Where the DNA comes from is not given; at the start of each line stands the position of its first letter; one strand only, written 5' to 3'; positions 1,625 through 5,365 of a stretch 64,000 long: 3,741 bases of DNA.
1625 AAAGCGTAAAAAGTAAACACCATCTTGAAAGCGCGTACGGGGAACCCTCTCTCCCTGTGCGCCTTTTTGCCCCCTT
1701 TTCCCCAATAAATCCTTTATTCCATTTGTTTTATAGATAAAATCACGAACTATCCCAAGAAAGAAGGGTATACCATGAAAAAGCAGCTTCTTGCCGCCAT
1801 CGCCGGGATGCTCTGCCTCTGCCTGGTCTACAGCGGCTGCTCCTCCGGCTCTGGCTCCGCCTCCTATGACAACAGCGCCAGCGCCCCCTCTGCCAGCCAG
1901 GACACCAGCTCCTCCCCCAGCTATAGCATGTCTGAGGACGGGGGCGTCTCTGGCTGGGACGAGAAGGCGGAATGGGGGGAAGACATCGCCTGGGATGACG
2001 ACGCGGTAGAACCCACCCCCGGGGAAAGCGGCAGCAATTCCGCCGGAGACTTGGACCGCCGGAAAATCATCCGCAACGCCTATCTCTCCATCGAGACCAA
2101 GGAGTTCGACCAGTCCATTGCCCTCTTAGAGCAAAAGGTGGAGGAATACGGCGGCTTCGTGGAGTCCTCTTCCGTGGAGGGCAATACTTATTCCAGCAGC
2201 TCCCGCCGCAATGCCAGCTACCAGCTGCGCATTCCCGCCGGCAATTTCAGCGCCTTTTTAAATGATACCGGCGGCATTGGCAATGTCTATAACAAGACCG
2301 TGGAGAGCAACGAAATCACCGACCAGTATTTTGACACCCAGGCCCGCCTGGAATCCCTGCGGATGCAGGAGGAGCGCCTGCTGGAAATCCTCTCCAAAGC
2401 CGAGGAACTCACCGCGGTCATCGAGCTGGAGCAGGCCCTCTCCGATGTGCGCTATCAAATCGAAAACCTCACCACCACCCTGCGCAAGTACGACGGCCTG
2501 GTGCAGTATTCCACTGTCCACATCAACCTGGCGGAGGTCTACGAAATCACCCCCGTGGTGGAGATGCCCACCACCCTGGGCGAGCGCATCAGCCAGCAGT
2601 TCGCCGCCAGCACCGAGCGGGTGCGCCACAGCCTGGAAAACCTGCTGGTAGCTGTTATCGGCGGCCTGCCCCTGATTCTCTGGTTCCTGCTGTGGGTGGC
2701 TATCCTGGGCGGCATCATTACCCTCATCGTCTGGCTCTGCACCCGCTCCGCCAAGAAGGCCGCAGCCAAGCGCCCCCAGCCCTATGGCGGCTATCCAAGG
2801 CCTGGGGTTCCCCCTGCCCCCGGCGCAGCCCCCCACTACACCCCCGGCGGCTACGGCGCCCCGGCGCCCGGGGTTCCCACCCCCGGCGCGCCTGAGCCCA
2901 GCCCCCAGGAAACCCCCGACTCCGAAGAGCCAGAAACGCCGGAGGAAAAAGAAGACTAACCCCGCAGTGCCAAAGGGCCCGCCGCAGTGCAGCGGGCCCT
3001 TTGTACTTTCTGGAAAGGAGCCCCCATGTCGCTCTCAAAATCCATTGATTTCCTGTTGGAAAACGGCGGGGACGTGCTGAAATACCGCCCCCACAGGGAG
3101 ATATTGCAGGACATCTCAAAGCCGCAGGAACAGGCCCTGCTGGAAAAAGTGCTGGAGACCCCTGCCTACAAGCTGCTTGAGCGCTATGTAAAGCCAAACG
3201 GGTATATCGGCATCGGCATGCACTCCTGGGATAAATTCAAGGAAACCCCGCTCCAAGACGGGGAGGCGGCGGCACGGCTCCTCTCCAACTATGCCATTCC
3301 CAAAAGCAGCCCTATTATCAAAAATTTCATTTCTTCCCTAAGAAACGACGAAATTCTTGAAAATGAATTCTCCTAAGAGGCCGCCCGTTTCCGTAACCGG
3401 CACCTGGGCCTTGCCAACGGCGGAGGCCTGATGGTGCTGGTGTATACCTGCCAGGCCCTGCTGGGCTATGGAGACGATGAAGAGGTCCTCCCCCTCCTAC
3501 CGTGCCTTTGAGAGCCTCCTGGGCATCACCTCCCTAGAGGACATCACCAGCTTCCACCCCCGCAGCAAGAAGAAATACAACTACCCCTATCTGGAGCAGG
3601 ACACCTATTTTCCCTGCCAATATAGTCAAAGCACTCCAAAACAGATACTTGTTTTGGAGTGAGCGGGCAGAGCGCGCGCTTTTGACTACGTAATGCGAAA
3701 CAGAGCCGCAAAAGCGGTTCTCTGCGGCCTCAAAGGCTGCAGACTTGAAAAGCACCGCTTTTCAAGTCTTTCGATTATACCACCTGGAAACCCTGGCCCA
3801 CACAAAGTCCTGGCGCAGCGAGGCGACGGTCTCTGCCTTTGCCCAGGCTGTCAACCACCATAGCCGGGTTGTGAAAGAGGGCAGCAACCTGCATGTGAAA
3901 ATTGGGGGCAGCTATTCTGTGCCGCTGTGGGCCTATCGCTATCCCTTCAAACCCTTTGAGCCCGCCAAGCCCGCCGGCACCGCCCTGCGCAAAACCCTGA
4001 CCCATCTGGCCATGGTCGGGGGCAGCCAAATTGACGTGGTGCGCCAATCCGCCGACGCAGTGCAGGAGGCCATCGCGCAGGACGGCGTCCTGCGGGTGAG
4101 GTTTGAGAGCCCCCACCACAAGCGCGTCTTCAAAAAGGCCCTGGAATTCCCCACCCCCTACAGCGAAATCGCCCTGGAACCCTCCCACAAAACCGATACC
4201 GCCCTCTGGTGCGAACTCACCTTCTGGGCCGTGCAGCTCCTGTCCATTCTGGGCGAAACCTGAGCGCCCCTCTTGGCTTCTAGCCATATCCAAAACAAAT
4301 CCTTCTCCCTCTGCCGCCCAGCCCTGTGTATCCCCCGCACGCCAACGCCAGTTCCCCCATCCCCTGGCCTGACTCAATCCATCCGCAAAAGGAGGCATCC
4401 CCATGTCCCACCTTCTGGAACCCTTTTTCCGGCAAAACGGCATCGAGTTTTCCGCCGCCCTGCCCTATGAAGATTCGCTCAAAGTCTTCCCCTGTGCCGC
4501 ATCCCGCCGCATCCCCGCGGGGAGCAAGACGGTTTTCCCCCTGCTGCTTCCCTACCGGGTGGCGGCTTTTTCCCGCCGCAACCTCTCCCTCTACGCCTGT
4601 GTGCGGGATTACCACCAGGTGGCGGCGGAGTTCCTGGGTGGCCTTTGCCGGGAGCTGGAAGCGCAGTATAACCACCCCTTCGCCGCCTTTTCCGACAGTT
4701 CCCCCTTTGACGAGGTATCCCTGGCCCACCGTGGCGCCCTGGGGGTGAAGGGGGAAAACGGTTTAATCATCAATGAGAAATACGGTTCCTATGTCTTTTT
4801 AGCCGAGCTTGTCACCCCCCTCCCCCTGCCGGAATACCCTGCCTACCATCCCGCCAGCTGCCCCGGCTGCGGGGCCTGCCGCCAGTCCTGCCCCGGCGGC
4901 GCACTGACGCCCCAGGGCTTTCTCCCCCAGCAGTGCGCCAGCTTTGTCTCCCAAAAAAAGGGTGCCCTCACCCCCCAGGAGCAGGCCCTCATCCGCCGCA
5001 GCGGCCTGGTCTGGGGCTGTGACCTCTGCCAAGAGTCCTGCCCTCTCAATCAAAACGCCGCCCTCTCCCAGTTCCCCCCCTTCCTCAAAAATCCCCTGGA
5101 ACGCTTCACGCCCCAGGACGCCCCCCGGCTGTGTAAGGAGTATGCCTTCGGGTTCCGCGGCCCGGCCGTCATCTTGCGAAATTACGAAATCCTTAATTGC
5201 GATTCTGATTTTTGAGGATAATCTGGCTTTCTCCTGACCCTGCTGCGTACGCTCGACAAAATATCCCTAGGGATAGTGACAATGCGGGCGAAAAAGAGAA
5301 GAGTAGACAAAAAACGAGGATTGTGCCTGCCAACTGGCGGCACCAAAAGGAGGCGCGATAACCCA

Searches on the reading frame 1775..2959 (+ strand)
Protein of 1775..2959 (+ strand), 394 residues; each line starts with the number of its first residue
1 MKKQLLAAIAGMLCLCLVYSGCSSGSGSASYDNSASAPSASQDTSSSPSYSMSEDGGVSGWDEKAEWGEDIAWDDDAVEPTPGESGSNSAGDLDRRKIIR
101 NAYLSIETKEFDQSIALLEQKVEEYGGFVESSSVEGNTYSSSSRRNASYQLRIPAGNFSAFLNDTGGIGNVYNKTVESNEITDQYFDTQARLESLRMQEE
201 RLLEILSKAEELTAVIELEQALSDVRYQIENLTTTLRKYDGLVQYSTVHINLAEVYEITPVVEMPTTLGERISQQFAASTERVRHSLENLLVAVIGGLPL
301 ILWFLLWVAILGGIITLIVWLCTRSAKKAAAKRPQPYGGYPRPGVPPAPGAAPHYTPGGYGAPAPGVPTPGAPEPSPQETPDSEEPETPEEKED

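Call 70: search_protein_families(library=pfam, proteins=[window:1775-2959:+], max_evalue=0.001)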
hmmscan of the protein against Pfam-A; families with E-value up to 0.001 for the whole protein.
window:1775-2959:+ (394 aa): 1 family
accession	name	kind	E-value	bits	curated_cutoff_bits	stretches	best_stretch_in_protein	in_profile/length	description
PF14257.11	DUF4349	-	7.4e-58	195.8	27.7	1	96-310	1-210/213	Domain of unknown function (DUF4349)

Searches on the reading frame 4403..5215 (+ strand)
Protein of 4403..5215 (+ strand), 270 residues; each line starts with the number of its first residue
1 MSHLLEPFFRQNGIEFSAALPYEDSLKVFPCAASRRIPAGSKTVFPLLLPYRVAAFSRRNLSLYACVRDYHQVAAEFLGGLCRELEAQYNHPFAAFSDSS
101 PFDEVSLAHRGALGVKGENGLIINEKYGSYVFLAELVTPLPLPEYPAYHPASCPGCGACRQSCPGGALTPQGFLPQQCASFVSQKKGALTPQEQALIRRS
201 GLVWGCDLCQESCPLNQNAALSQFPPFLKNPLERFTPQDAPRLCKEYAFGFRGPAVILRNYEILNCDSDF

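Call 70: search_protein_families(library=pfam, proteins=[window:4403-5215:+], max_evalue=0.001)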
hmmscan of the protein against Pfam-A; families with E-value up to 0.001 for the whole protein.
window:4403-5215:+ (270 aa): 7 families
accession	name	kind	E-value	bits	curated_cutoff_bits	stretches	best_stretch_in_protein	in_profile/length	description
PF13484.11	Fer4_16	-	3.1e-10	41.1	30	1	153-216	2-66/66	4Fe-4S double cluster binding domain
PF00037.32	Fer4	-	5e-06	26.5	21.1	1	148-169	3-24/24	4Fe-4S binding domain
PF13187.11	Fer4_9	-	1.7e-05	25.2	27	0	151-167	35-51/52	4Fe-4S dicluster domain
PF08331.15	QueG_DUF1730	-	2.2e-05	24.7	25.1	1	57-99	34-77/77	Epoxyqueuosine reductase QueG, DUF1730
PF12838.12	Fer4_7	-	6e-05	23.9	27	1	153-215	2-50/52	4Fe-4S dicluster domain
PF13237.11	Fer4_10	-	0.00018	21.8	25.5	0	148-165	4-21/53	4Fe-4S dicluster domain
PF13183.11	Fer4_8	-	0.00079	20.3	27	0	152-164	4-65/68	4Fe-4S dicluster domain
